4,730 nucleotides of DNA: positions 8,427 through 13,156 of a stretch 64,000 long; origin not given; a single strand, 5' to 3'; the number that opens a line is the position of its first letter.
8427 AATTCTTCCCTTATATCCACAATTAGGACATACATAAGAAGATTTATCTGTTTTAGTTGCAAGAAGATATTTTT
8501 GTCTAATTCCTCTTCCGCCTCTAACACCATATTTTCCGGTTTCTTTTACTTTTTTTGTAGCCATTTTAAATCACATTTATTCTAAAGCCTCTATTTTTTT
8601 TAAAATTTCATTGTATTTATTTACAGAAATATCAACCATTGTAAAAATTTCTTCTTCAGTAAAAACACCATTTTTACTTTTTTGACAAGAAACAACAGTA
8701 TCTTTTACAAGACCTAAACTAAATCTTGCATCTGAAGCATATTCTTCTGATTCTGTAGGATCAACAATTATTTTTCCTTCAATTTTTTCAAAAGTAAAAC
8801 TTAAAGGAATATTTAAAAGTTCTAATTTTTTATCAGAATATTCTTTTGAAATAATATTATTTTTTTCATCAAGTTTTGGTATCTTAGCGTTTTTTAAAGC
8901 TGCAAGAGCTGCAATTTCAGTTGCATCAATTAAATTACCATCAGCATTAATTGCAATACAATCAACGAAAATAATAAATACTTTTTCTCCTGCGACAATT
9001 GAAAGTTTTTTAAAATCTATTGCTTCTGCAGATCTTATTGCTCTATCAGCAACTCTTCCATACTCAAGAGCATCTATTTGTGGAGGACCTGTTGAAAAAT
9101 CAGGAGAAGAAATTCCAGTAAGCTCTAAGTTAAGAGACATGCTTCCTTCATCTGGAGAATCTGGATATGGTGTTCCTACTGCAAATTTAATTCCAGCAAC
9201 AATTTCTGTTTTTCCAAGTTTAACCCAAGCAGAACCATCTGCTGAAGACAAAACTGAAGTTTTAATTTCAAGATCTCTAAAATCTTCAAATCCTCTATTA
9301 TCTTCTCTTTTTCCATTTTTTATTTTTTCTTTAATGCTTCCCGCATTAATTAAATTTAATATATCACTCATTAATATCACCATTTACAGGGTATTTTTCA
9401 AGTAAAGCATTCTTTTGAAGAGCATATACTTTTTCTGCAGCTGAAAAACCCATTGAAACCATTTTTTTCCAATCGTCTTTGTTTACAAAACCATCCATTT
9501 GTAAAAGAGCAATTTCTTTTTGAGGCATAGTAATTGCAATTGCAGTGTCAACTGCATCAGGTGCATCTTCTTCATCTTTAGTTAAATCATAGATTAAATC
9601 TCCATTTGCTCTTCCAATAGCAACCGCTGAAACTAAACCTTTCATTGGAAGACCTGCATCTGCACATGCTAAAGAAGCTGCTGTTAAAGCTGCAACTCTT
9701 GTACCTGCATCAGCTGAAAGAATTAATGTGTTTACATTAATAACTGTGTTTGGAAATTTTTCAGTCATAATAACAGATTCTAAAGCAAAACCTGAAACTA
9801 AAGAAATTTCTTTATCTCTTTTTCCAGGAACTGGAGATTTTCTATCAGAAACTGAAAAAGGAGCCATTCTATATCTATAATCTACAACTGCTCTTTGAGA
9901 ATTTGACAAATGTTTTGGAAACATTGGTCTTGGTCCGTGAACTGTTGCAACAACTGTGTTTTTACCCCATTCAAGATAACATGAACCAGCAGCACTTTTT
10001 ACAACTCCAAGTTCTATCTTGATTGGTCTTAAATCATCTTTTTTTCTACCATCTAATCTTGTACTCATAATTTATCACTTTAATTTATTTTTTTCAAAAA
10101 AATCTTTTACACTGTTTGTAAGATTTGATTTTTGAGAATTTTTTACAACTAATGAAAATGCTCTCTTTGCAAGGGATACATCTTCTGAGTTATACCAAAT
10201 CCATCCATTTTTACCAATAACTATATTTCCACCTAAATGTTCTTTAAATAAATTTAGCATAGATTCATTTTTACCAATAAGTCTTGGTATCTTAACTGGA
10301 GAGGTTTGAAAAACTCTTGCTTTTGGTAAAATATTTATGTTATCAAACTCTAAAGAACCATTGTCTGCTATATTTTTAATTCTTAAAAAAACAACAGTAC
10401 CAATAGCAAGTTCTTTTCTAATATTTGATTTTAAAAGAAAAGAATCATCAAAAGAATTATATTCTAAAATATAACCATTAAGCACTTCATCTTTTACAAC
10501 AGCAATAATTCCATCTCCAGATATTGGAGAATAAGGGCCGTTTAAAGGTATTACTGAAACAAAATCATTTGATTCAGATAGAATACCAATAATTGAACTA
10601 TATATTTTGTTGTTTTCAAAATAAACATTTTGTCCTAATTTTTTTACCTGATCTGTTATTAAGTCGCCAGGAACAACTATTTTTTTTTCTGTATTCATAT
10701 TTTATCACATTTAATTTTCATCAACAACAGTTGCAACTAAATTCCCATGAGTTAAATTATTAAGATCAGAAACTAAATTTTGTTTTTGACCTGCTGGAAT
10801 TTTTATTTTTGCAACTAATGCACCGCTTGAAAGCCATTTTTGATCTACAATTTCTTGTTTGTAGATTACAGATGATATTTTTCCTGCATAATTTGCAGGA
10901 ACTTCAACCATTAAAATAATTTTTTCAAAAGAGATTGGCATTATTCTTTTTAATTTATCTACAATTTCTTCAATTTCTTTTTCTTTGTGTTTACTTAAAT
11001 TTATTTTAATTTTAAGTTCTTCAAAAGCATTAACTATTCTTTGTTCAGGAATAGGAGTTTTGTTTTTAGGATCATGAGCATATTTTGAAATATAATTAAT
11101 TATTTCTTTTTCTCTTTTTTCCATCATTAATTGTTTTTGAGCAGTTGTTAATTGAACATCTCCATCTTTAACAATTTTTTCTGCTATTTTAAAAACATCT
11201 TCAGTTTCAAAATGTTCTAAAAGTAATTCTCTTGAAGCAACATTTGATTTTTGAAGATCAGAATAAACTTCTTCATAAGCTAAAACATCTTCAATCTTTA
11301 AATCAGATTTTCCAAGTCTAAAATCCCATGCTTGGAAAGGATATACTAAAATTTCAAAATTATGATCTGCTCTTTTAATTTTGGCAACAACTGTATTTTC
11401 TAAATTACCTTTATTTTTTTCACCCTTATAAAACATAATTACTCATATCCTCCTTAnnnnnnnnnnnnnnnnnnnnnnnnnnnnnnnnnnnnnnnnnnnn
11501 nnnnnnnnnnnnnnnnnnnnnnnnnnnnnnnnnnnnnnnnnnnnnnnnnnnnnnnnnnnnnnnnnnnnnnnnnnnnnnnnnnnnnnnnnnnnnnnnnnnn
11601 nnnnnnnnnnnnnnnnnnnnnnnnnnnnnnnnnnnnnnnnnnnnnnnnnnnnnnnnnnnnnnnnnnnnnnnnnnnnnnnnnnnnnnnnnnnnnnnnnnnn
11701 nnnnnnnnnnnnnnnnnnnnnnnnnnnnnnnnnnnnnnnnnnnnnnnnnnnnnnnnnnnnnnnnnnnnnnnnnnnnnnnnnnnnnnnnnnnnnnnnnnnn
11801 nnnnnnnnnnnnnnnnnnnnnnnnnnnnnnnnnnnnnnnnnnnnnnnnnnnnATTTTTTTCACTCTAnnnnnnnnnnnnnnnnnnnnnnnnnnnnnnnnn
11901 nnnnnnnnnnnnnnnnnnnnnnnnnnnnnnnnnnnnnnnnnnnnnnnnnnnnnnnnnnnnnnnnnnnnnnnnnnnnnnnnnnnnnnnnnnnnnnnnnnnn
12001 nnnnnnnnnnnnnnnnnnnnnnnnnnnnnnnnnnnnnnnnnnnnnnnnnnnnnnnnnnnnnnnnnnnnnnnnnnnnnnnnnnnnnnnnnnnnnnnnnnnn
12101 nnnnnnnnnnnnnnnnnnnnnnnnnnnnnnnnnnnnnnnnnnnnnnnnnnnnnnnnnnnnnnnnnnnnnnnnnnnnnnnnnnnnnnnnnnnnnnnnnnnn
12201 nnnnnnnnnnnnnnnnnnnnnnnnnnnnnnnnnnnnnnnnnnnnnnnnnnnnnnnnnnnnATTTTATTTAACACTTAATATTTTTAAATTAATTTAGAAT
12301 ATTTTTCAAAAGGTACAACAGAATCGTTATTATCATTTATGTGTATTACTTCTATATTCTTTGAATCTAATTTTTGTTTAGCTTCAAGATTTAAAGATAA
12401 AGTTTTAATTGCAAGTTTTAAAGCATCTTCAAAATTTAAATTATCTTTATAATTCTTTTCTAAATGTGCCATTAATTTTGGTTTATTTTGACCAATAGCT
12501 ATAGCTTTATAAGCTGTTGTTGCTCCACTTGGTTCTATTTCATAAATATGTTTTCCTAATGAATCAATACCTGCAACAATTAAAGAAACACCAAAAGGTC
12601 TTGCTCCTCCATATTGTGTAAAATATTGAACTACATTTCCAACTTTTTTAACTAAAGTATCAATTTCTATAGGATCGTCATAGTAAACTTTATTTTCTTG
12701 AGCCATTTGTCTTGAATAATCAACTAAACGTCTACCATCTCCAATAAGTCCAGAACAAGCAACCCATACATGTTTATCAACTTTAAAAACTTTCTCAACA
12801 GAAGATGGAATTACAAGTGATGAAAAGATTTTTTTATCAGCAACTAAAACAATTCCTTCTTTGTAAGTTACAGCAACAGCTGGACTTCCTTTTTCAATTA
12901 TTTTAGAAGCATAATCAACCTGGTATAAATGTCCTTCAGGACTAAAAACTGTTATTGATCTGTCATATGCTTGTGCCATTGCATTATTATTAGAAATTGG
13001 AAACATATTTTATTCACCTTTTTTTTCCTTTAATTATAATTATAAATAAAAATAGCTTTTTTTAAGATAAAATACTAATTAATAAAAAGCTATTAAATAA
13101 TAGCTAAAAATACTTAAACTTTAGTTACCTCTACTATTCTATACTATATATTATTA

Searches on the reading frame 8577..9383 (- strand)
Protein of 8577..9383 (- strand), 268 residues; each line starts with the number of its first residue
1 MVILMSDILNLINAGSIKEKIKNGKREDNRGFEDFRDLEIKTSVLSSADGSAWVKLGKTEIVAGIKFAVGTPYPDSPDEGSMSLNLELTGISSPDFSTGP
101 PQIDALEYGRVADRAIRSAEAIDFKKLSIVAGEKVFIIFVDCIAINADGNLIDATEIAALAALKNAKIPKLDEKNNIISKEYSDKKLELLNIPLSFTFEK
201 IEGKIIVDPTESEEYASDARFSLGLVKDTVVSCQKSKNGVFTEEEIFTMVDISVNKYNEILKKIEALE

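Call 36: search_protein_families(library=pfam, proteins=[window:8577-9383:-], max_evalue=0.0001)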
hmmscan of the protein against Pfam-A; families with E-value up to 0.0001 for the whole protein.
window:8577-9383:- (268 aa): 2 families
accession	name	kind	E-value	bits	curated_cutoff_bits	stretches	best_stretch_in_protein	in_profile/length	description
PF01138.27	RNase_PH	-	2.3e-27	96.4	25.5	1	34-169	1-130/130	3' exoribonuclease family, domain 1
PF03725.20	RNase_PH_C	-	1.5e-10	41.3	20.8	1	192-254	2-65/67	3' exoribonuclease family, domain 2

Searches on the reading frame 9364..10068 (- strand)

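Call 36: search_protein_families(library=pfam, proteins=[window:9364-10068:-], max_evalue=0.0001)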
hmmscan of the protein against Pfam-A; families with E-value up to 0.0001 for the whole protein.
window:9364-10068:- (234 aa): 2 families
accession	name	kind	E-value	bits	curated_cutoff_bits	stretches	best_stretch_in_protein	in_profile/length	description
PF01138.27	RNase_PH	-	9.1e-30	104.2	25.5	1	13-141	2-130/130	3' exoribonuclease family, domain 1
PF03725.20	RNase_PH_C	-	2.6e-05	24.5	20.8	1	144-209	1-66/67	3' exoribonuclease family, domain 2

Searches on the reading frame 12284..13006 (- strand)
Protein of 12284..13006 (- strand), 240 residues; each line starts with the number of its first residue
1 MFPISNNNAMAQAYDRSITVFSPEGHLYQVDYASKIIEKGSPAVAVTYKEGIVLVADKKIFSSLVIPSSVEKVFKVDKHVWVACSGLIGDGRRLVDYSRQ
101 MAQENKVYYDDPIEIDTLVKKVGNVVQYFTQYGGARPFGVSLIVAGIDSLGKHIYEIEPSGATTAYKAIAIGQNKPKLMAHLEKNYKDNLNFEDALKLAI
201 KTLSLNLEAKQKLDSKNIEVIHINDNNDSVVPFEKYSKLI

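Call 36: search_protein_families(library=pfam, proteins=[window:12284-13006:-], max_evalue=0.0001)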
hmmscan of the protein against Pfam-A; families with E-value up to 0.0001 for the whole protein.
window:12284-13006:- (240 aa): 2 families
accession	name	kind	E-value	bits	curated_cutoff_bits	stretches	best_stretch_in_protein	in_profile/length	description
PF00227.31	Proteasome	-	4.6e-53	180.1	22.4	1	38-223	2-189/189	Proteasome subunit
PF10584.14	Proteasome_A_N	-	6.3e-12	45.4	27.7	1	14-33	1-20/23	Proteasome subunit A N-terminal signature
